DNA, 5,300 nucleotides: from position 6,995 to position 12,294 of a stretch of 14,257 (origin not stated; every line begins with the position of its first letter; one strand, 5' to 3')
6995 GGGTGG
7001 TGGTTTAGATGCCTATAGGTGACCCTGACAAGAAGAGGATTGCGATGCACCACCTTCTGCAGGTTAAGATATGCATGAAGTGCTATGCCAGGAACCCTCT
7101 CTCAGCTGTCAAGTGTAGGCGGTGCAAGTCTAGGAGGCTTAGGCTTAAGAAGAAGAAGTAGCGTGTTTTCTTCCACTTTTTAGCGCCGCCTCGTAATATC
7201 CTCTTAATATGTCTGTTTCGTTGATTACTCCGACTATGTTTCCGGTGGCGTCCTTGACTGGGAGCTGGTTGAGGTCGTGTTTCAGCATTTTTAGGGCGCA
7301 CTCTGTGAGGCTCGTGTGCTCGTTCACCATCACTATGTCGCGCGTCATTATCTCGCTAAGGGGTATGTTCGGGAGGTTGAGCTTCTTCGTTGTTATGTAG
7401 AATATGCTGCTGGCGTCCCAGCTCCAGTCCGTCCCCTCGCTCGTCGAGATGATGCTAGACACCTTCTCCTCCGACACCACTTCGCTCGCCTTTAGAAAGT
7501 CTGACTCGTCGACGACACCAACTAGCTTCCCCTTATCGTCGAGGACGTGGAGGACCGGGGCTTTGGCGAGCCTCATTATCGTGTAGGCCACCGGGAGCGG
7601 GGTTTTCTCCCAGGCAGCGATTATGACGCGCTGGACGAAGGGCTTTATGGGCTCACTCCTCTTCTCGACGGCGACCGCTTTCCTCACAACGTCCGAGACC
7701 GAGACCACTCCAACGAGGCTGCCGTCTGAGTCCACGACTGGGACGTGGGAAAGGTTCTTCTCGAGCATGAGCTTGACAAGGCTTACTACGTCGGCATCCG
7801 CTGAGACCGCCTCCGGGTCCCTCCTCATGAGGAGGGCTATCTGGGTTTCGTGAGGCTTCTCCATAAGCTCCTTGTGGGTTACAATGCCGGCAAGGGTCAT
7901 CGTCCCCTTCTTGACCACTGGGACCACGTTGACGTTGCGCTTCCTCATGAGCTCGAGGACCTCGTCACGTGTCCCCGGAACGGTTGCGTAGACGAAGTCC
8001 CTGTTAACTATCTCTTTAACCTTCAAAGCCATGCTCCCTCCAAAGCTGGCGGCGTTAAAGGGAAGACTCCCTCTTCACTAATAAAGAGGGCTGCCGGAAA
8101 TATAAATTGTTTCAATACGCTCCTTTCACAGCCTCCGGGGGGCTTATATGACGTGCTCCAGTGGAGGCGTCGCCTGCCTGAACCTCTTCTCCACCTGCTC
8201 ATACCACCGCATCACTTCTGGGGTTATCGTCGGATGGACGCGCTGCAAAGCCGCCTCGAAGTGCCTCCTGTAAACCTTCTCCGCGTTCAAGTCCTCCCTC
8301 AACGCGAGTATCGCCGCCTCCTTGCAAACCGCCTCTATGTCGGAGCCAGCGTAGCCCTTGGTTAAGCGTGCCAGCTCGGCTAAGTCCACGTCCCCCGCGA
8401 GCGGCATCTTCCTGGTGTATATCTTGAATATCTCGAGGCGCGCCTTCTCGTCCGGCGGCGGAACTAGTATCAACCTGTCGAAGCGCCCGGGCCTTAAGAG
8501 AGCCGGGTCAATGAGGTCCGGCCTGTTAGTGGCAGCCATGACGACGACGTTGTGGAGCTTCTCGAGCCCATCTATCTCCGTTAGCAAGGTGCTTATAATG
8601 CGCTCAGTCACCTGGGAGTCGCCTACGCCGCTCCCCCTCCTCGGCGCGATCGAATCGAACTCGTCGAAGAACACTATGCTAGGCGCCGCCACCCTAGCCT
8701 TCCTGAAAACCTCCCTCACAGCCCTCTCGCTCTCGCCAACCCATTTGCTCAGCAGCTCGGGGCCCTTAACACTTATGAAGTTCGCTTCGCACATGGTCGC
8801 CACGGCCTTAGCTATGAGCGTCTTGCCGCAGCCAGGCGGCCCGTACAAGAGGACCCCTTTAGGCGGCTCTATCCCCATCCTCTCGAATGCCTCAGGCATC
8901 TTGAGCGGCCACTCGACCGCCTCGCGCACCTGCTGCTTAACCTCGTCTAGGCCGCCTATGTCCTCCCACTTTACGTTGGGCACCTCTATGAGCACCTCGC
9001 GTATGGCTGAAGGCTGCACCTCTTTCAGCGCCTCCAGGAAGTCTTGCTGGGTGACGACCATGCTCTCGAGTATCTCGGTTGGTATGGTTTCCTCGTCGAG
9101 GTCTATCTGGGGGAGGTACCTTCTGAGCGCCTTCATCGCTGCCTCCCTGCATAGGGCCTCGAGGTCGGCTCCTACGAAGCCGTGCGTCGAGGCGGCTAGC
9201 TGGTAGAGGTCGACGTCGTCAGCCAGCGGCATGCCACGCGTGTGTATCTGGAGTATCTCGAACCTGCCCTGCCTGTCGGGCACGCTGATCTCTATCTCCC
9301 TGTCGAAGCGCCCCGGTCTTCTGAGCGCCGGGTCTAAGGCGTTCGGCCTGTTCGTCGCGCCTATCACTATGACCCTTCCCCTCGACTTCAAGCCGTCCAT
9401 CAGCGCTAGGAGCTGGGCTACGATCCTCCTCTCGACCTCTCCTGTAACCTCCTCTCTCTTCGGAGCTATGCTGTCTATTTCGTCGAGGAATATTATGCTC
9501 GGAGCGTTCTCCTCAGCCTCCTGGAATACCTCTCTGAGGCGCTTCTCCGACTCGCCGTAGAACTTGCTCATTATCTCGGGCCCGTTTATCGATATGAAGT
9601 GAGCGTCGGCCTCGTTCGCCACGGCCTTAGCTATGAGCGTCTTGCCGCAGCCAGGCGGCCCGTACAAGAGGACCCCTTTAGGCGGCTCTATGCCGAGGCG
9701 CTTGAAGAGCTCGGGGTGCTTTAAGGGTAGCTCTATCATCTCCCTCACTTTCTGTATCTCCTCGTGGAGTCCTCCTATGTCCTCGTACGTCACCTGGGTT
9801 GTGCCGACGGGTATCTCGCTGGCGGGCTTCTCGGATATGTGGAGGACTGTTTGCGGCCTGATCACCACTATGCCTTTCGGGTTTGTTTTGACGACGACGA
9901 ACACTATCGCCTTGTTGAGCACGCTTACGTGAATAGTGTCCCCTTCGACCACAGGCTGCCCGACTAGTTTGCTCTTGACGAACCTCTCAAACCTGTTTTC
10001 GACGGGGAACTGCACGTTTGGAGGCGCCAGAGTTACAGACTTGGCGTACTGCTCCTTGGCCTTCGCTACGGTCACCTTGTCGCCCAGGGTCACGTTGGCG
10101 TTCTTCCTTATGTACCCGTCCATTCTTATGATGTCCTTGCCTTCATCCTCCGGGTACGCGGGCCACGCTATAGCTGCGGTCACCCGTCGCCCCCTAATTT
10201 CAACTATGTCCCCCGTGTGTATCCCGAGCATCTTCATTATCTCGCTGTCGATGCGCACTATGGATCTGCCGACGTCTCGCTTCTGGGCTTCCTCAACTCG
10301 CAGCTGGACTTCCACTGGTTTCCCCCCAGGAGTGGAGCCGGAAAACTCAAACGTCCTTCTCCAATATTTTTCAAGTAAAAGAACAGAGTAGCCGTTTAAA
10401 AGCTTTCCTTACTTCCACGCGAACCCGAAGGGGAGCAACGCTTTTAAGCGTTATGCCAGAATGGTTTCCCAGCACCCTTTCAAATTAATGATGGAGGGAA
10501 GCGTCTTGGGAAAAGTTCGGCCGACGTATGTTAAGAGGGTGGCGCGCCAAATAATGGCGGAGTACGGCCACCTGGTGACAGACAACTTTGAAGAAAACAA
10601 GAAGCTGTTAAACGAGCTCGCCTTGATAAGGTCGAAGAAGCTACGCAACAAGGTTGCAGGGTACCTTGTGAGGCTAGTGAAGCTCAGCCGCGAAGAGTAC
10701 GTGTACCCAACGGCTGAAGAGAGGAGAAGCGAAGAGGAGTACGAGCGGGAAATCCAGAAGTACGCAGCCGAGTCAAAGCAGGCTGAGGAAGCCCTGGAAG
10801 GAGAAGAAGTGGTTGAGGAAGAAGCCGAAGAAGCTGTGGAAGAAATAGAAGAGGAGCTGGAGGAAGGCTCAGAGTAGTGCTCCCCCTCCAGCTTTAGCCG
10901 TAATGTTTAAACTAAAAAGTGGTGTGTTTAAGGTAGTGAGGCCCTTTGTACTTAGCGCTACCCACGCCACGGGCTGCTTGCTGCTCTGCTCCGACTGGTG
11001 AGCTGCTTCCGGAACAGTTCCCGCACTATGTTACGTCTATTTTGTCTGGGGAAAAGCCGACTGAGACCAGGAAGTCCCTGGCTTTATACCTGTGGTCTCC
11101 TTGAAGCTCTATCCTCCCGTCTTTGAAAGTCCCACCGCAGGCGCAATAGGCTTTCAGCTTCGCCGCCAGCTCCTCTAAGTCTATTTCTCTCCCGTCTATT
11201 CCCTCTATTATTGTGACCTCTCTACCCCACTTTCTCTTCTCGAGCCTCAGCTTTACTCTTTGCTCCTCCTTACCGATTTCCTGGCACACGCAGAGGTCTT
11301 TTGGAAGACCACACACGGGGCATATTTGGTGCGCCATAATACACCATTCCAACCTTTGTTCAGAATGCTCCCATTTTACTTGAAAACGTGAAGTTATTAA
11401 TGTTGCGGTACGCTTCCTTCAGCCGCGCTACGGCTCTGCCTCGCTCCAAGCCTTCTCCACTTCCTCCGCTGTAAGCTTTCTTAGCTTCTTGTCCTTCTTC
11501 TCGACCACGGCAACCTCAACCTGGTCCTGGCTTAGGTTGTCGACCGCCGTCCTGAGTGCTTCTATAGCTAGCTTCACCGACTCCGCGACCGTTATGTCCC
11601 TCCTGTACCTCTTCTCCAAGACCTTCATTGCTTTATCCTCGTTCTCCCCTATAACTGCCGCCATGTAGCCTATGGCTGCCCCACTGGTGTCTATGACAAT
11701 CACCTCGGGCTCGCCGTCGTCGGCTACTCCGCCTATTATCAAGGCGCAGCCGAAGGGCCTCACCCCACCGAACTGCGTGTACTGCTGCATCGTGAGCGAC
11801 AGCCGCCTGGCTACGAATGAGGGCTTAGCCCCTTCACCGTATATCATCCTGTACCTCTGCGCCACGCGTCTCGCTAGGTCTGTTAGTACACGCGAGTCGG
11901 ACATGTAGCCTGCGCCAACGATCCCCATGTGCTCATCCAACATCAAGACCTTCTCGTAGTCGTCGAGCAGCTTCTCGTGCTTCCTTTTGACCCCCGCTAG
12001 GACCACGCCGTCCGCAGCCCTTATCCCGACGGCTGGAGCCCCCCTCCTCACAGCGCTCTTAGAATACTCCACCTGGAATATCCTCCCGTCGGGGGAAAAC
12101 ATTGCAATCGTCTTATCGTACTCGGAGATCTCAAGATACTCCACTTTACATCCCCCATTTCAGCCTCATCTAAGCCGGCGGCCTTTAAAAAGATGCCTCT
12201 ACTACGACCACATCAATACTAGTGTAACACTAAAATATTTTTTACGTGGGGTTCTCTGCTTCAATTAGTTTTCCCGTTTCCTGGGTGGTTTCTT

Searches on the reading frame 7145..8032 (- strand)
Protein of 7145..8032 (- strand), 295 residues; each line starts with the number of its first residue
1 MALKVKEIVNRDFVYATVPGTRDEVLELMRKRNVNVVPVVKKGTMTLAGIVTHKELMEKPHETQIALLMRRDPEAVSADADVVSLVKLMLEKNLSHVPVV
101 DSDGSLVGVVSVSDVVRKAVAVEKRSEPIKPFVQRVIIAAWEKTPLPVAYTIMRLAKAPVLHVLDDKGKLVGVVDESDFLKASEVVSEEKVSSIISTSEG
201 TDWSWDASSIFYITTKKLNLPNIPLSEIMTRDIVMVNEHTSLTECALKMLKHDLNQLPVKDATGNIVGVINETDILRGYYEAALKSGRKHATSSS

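Call 5: search_protein_families(library=pfam, proteins=[window:7145-8032:-], max_evalue=1)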
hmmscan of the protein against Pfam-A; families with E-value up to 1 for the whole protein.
window:7145-8032:- (295 aa): 4 families
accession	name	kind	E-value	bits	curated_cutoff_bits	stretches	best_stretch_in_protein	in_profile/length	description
PF00571.33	CBS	-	2.6e-44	149.8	24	4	68-118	4-54/57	CBS domain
PF05198.21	IF3_N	-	6.9e-05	23.4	26.9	1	96-119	9-32/70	Translation initiation factor IF-3, N-terminal domain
PF05239.21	PRC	-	0.012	16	21.2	0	252-273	7-28/78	PRC-barrel domain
PF17203.10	sCache_3_2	-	0.046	14.2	28.4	0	53-112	68-124/140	Single cache domain 3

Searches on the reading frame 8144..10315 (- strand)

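Call 5: search_protein_families(library=pfam, proteins=[window:8144-10315:-], max_evalue=1)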
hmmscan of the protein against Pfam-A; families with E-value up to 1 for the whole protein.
window:8144-10315:- (723 aa): 61 families (the best 25 are shown)
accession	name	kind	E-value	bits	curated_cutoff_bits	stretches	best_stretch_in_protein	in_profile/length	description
PF00004.35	AAA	-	9.6e-99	327.4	21.2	2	215-344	1-130/131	ATPase family associated with various cellular activities (AAA)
PF17862.7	AAA_lid_3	-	1.3e-33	114.6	27.2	2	367-407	1-41/45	AAA+ lid domain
PF02359.24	CDC48_N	-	5.2e-33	113.5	35.1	1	4-87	1-84/85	Cell division protein 48 (CDC48), N-terminal domain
PF02933.23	CDC48_2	-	2.3e-16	59.6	22.4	1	107-167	4-64/64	Cell division protein 48 (CDC48), domain 2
PF13191.12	AAA_16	-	1.4e-14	55.4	32.6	2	204-318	16-138/167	AAA ATPase domain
PF05496.18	RuvB_N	-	2e-14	54.1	27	2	212-291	33-104/159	Holliday junction DNA helicase RuvB P-loop domain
PF07724.20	AAA_2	-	3.8e-12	47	27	2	215-308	6-101/166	AAA domain (Cdc48 subfamily)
PF07728.20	AAA_5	-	7.7e-12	45.8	22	2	487-575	1-96/139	AAA domain (dynein-related subfamily)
PF13173.12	AAA_14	-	1.5e-10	41.6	27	2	215-296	5-75/129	AAA domain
PF23902.1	AAA_lid_PRS2_C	-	1.7e-10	41.3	34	2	625-691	3-68/73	PRS2 AAA+ lid C-terminal domain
PF06068.19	TIP49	-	1.4e-09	38.1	23.8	2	213-257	51-97/347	TIP49 P-loop domain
PF13401.12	AAA_22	-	3.5e-09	37.5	27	2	215-296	8-66/130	AAA domain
PF00910.28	RNA_helicase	-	1.4e-08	35.6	21.5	2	215-248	1-34/105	RNA helicase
PF20720.3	nSTAND3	-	1.5e-07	31.7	27.2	2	215-258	20-66/155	Novel STAND NTPase 3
PF13671.12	AAA_33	-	2e-07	31.8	27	2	215-323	2-80/143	AAA domain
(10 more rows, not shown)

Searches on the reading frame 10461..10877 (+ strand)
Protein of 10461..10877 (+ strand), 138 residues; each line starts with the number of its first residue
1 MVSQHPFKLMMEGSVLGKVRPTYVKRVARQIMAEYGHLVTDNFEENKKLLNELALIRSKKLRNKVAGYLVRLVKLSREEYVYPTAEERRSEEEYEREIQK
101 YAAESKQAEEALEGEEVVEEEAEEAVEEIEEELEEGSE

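Call 5: search_protein_families(library=pfam, proteins=[window:10461-10877:+], max_evalue=1)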
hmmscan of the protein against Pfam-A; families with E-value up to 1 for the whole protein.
window:10461-10877:+ (138 aa): 5 families
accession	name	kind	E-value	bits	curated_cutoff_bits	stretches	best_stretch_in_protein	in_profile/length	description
PF00833.23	Ribosomal_S17e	-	2.4e-18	66.7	22.8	1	17-124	2-108/122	Ribosomal S17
PF25554.1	PTS_EIIB_BC_N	-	0.048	14.3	27.4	0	9-45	4-40/88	PTS system fructose specific EIIB'BC N-terminal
PF10371.14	EKR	-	0.16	12.3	27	0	18-37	10-29/55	Domain of unknown function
PF14235.11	DUF4337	-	0.31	11.6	27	1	37-124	24-112/161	Domain of unknown function (DUF4337)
PF03850.20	Tfb4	-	0.65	10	27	1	73-134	52-111/273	Transcription factor Tfb4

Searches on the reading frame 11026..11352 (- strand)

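Call 5: search_protein_families(library=pfam, proteins=[window:11026-11352:-], max_evalue=1)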
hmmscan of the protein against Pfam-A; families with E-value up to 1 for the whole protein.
window:11026-11352:- (108 aa): 4 families
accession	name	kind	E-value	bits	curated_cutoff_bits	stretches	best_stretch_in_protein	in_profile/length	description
PF01253.27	SUI1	-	7e-21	74.9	25.5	1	30-100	2-76/77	Translation initiation factor SUI1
PF05046.19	Img2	-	0.0075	17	34.4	1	39-100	20-84/84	Mitochondrial large subunit ribosomal protein (Img2)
PF03942.20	DTW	-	0.035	14.3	33.7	1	9-35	2-29/195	DTW domain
PF24828.1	DUF7713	-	0.037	14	24.1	1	51-71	36-56/68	Domain of unknown function (DUF7713)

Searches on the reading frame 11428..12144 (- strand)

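Call 5: search_protein_families(library=pfam, proteins=[window:11428-12144:-], max_evalue=1)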
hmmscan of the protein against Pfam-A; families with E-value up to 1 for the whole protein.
window:11428-12144:- (238 aa): 3 families
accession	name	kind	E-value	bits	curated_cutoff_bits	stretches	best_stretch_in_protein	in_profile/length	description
PF00227.31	Proteasome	-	8.2e-48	163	22.4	1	32-214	1-189/189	Proteasome subunit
PF10584.14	Proteasome_A_N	-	9.3e-10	38.5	27.7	1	9-28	1-20/23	Proteasome subunit A N-terminal signature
PF02572.21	CobA_CobO_BtuR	-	0.024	15.3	25.7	1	50-111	83-144/172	ATP:corrinoid adenosyltransferase BtuR/CobO/CobP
